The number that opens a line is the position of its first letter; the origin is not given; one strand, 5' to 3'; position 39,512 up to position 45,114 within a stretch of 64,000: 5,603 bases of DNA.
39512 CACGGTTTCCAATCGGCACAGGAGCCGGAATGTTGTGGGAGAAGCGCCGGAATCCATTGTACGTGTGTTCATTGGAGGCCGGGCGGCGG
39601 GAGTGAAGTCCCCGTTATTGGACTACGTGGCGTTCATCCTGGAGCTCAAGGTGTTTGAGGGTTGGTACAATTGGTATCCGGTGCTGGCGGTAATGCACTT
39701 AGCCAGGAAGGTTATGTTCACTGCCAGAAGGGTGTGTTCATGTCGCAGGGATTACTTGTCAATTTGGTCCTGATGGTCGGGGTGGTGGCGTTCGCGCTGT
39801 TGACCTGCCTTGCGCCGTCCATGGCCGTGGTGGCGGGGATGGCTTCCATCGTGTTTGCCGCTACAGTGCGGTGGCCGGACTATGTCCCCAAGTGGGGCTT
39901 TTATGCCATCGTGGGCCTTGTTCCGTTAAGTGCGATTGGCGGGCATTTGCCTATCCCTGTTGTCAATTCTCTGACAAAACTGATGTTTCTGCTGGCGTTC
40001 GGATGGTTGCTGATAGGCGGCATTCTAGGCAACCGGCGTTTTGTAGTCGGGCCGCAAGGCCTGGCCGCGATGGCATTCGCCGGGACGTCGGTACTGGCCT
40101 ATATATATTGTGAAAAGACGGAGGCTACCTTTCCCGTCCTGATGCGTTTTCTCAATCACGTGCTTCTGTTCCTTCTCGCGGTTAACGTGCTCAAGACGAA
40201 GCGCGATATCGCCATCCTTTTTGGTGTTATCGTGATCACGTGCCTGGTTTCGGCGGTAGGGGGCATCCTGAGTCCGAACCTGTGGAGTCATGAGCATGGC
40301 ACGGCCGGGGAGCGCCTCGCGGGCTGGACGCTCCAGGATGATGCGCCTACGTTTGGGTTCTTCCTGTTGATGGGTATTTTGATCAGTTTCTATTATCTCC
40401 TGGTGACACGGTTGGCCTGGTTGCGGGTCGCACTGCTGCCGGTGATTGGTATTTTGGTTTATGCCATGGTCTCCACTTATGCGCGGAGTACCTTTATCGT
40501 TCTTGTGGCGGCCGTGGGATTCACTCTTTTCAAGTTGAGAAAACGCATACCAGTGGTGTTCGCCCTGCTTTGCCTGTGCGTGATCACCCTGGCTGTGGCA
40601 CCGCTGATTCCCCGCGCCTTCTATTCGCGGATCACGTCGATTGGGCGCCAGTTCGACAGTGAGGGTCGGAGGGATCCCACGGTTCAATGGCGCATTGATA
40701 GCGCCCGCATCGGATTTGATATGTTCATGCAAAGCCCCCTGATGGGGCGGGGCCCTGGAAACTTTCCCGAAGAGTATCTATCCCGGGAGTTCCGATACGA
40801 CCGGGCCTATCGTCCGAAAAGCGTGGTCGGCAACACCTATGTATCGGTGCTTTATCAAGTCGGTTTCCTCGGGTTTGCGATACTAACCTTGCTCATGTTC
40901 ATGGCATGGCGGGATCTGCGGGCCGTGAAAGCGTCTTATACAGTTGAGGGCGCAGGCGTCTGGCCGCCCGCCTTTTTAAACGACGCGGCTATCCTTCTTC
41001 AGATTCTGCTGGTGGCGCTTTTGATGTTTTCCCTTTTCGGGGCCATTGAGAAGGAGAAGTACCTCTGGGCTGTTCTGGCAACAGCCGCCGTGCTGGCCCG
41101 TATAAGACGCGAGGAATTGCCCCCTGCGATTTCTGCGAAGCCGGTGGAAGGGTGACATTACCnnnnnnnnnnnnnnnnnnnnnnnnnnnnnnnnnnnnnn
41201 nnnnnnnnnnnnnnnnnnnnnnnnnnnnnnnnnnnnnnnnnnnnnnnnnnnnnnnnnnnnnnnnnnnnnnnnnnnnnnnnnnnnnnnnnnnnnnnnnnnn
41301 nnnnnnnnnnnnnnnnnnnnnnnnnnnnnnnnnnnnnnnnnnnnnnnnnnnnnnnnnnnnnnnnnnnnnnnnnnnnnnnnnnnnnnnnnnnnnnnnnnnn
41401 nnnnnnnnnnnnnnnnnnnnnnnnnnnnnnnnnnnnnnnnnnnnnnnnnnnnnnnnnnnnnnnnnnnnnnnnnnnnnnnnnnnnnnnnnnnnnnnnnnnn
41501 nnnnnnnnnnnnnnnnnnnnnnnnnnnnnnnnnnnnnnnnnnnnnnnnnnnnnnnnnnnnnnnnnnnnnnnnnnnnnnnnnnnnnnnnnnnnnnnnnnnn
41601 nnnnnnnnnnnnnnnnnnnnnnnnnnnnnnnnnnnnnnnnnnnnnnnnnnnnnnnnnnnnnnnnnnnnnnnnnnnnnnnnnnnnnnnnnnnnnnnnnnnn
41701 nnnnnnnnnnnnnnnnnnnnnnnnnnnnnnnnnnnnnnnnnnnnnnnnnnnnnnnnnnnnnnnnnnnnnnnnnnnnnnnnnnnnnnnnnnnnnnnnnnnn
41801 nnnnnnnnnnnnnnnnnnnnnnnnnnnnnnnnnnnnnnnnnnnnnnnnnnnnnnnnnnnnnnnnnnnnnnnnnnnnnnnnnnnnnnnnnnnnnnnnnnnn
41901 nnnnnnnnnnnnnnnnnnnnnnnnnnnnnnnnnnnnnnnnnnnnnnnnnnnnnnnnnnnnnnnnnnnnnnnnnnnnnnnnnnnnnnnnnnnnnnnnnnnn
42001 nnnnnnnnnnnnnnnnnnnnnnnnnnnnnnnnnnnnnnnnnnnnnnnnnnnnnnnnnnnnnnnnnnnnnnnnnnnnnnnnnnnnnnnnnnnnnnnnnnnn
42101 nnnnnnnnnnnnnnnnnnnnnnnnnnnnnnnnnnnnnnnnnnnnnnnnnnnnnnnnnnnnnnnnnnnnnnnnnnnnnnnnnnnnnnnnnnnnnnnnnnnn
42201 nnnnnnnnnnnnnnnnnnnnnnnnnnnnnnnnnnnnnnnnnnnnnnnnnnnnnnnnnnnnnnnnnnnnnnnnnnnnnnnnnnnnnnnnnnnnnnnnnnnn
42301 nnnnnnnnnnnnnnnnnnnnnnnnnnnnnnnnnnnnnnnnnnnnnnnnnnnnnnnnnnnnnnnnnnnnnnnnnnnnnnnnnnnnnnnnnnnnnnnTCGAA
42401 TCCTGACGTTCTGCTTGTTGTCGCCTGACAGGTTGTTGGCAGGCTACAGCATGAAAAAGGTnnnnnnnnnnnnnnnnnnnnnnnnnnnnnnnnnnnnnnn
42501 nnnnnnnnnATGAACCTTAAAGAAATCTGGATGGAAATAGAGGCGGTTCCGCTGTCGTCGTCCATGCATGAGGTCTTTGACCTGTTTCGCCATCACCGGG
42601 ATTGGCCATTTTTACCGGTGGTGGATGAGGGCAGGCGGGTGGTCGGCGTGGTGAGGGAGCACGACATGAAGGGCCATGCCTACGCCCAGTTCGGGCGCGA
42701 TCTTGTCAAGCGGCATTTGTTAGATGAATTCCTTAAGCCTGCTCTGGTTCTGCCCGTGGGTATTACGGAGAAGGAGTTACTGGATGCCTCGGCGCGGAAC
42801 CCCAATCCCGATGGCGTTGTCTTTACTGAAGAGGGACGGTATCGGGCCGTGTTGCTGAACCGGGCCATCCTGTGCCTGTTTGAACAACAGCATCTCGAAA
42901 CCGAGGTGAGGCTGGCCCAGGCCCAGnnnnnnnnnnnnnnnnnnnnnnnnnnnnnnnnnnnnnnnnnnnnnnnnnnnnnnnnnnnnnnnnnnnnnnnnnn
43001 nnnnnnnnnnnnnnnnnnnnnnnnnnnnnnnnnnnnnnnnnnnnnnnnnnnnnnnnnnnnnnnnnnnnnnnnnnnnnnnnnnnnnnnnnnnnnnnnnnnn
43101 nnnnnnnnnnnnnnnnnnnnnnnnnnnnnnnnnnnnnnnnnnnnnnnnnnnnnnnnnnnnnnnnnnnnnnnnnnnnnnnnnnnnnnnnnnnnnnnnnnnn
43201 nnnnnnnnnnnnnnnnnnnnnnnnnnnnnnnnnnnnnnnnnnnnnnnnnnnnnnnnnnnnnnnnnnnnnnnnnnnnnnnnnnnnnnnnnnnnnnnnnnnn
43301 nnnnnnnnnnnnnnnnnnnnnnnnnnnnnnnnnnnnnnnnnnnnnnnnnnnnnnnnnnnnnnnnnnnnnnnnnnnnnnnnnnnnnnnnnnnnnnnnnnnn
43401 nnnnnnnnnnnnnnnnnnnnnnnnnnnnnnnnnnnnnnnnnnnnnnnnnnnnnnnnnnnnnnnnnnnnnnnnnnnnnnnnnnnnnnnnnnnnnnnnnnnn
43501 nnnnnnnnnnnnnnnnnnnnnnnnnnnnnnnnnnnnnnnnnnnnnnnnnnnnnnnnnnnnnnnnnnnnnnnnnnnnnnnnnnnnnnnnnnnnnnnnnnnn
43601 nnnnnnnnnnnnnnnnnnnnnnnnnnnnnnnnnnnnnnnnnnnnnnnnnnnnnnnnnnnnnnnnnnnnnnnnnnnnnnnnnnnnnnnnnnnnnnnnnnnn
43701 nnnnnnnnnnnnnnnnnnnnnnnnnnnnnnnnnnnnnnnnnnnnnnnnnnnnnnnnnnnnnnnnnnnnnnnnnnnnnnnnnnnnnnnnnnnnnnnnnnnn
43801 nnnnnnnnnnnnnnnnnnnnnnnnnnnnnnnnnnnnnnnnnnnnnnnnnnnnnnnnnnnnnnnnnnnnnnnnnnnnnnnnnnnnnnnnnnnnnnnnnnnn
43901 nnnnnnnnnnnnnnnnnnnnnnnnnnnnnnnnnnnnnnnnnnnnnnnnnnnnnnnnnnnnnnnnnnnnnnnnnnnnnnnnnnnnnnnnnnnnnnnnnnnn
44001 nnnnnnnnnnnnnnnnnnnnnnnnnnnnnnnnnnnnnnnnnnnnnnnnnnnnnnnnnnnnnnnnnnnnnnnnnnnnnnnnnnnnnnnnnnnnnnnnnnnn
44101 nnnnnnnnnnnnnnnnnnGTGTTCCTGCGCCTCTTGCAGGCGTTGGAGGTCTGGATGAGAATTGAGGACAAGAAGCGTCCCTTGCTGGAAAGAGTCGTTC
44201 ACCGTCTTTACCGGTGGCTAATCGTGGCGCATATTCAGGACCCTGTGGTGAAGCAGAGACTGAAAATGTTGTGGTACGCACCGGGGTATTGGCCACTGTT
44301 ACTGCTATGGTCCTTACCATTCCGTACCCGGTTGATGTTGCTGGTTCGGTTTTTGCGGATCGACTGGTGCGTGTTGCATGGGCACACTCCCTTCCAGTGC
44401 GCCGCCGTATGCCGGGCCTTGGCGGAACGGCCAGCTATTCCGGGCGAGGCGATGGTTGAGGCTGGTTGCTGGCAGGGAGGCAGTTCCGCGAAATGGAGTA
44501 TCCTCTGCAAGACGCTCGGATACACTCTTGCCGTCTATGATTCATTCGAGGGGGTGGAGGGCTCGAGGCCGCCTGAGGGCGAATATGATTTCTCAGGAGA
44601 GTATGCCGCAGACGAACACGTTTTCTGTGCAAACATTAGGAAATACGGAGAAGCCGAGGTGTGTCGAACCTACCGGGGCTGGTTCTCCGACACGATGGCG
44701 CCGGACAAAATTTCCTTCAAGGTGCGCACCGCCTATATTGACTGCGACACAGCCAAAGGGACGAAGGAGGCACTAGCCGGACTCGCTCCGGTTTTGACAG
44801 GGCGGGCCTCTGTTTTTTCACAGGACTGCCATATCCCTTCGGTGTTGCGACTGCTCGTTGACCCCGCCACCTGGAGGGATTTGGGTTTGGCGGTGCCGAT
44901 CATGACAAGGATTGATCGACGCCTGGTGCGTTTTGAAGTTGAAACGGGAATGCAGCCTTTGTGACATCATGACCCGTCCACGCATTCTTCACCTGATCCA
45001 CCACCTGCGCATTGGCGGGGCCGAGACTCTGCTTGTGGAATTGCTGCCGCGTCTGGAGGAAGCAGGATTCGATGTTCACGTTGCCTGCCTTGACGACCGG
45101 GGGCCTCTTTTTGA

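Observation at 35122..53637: Convergent EPS locus predicted to make a methylated, partly de-N-acetylated polymer, with an embedded CBS-hybrid kinase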

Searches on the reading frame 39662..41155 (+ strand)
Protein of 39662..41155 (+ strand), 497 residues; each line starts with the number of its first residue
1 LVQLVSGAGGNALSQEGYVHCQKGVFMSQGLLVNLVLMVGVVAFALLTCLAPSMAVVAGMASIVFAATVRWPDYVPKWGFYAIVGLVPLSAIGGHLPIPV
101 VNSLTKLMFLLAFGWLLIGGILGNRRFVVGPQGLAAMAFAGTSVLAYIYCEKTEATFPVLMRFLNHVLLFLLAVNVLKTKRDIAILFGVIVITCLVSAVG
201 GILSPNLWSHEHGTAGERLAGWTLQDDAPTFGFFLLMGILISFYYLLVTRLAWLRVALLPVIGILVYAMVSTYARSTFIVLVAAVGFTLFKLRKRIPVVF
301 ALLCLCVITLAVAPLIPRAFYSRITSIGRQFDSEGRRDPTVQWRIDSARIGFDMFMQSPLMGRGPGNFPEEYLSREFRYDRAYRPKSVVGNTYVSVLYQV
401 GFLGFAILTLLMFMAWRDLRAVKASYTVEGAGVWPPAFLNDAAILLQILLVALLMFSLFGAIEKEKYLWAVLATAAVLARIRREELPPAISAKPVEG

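Call 3: search_protein_families(library=pfam, proteins=[window:39662-41155:+], max_evalue=0.01)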
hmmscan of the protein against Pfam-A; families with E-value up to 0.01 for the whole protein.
window:39662-41155:+ (497 aa): 1 family
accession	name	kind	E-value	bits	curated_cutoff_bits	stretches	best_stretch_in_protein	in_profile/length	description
PF04932.20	Wzy_C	-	3.2e-17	63.1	31.7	1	263-408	4-148/149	O-Antigen ligase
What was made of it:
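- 39740..41155 (+): Wzy_C-family polytopic membrane protein, a putative repeat-unit polymerase. Wzy_C E 3e-17 (call 3).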

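Call 9: search_protein_families(library=ncbifam, proteins=[window:39662-41155:+], max_evalue=0.001)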
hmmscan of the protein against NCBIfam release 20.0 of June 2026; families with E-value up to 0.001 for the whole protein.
window:39662-41155:+ (497 aa): 2 families
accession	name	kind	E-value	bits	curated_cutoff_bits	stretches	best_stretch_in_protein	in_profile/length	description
TIGR03097.1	PEP_O_lig_1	hypoth_equivalog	3.7e-19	68.9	188.1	1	135-453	77-378/408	putative O-glycosylation ligase, exosortase A system-associated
TIGR00947.1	2A73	equivalog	1.7e-06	27.3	366.4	1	107-428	43-375/425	IctB family putative bicarbonate transporter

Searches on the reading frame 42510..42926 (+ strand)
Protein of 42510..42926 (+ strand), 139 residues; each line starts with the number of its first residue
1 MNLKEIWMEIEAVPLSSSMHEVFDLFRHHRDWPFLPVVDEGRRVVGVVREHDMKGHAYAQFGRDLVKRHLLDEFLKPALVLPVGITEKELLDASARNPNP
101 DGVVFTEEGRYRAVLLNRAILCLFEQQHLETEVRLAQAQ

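Call 41: search_solved_structures(query=window:42510-42926:+, max_evalue=1, show_alignments=2)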
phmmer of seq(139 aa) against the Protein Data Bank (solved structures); distinct sequences matched with E-value up to 1: 15.
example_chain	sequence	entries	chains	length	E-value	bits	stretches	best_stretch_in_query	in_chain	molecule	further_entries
9s4w_A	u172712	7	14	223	0.00026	24.3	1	16-61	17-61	AcuB from Geobacillus stearothermophilus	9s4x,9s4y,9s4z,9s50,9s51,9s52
5g5r_A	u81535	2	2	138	0.0025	21.1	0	10-56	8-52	SITE-2 PROTEASE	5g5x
3kpb_A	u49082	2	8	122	0.0064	19.8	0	35-53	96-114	Uncharacterized protein MJ0100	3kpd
3kpc_A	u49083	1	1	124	0.0067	19.7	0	35-53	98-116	Uncharacterized protein MJ0100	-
3kh5_A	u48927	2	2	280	0.047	17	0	31-53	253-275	protein MJ1225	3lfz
9s4v_A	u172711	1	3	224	0.082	16.2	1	34-76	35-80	Acetoin utilization protein AcuB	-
9qs7_A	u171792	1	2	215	0.082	16.2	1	34-76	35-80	Acetoin utilization protein AcuB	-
1vr9_A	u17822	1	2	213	0.11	15.8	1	23-54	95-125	CBS domain protein/ACT domain protein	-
4gqw_A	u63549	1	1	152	0.4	14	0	12-53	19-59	CBS domain-containing protein CBSX1, chloroplastic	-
2p9m_A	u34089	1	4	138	0.44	13.9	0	33-53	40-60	Hypothetical protein MJ0922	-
4gqv_A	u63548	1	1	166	0.46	13.8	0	12-54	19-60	CBS domain-containing protein CBSX1, chloroplastic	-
2yvy_A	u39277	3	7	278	0.58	13.5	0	19-67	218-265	Mg2+ transporter MgtE | Magnesium transporter MgtE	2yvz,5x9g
9v2v_A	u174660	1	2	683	0.66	13.3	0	76-127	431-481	Transcriptional regulatory protein SIN3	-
3nxb_A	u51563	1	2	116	0.8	13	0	17-41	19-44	Cat eye syndrome critical region protein 2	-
8ru1_A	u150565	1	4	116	0.81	13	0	17-41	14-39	Chromatin remodeling regulator CECR2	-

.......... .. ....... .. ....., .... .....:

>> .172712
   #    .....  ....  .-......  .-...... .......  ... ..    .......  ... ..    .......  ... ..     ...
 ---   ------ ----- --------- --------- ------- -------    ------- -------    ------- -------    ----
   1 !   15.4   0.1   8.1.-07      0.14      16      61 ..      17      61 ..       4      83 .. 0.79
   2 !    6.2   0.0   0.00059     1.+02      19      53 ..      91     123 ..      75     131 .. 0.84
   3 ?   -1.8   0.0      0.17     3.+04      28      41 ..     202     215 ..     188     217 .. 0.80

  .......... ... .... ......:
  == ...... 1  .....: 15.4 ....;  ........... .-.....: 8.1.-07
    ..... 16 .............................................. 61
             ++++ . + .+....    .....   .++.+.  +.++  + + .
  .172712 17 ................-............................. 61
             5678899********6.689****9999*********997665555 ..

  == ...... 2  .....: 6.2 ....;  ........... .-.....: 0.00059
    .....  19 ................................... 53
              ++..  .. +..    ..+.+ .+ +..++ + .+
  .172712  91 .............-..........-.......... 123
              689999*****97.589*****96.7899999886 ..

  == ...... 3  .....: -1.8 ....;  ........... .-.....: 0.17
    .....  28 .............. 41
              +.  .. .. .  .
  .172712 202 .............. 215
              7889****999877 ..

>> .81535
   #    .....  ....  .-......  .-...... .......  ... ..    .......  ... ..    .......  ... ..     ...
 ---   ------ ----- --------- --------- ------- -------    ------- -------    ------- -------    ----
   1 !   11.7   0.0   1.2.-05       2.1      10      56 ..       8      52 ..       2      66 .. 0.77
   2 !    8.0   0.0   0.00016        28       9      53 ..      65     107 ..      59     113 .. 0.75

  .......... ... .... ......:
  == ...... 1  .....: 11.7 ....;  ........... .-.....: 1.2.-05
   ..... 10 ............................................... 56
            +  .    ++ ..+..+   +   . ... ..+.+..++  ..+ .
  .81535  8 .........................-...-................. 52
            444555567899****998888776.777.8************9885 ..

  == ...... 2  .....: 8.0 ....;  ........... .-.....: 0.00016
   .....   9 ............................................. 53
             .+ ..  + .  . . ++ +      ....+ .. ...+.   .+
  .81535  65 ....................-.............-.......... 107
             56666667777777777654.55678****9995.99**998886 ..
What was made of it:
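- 42510..44165 (+): Soluble hybrid histidine kinase (CBS module, HisKA, HATPase_c, REC). An accessory gene. CBS match to AcuB and a site-2 protease CBS domain (call 41).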

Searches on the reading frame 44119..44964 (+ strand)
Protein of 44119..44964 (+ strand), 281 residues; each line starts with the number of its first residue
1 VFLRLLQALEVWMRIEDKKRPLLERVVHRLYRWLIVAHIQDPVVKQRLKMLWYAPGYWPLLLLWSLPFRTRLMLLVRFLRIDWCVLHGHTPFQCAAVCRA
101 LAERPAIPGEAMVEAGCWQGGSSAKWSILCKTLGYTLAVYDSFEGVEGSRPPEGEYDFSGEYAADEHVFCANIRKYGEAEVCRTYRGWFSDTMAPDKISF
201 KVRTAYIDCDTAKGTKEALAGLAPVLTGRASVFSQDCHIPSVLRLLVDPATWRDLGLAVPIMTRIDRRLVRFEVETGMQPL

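Call 3: search_protein_families(library=pfam, proteins=[window:44119-44964:+], max_evalue=0.01)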
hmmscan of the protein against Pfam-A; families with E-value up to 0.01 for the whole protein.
window:44119-44964:+ (281 aa): 2 families
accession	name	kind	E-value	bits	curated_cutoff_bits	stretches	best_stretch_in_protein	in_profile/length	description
PF05711.17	TylF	-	1.1e-06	28.6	23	1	103-227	87-219/264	Macrocin-O-methyltransferase (TylF)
PF13578.12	Methyltransf_24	-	0.00063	21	26.3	1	113-236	1-104/105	Methyltransferase domain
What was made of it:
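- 44155..44964 (+): TylF/MycF/NovP-type SAM O-methyltransferase. An accessory gene in a variable slot. TylF E 1e-6, 28.6 bits against a cut-off of 23 (call 3).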

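Call 9: search_protein_families(library=ncbifam, proteins=[window:44119-44964:+], max_evalue=0.001)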
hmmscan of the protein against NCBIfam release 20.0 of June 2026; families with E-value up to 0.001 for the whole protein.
window:44119-44964:+ (281 aa): 0 families
